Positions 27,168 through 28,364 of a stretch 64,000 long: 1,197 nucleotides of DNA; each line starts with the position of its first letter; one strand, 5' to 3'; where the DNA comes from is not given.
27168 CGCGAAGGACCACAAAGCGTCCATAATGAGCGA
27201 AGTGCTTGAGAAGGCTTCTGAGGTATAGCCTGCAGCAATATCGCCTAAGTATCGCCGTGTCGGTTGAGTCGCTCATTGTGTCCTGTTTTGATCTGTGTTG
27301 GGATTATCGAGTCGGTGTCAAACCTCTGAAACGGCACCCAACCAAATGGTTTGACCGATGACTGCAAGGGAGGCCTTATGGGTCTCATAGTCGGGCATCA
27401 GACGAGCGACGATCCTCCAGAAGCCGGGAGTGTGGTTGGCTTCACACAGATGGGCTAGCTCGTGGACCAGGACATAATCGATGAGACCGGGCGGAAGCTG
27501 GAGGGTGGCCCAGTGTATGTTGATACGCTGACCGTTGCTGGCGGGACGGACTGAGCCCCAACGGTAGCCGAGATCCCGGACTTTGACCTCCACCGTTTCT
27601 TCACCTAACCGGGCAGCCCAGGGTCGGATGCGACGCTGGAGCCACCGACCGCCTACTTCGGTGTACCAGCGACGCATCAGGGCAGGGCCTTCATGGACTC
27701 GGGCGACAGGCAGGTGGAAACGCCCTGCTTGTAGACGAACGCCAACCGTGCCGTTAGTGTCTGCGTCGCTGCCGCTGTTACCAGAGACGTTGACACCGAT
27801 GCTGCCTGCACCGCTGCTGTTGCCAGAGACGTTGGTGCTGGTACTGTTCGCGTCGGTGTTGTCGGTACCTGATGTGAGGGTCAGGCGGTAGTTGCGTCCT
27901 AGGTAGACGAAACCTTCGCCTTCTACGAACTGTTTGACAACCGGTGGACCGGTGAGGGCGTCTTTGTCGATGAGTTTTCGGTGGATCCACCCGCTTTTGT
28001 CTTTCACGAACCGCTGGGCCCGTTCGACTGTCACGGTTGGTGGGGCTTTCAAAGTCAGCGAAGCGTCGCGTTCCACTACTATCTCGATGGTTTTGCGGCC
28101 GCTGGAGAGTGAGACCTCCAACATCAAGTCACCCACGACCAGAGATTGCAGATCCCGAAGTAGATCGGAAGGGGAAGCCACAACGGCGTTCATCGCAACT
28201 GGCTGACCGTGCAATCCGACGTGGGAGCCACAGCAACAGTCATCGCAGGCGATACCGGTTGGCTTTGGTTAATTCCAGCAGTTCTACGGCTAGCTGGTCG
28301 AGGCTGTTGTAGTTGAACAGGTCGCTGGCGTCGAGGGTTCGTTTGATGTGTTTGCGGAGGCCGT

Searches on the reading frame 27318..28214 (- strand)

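Call 34: search_protein_families(library=ncbifam, proteins=[window:27318-28214:-], max_evalue=0.1)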
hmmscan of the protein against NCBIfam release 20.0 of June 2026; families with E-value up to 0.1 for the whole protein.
window:27318-28214:- (298 aa): 0 families

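Call 62: search_protein_families(library=pfam, proteins=[window:27318-28214:-], max_evalue=0.001)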
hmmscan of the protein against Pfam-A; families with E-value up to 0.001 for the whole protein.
window:27318-28214:- (298 aa): 1 family
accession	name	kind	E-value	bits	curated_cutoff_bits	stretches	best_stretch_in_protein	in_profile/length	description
PF01863.23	YgjP-like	-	9.5e-49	166.6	26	2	176-283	100-204/207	YgjP-like, metallopeptidase domain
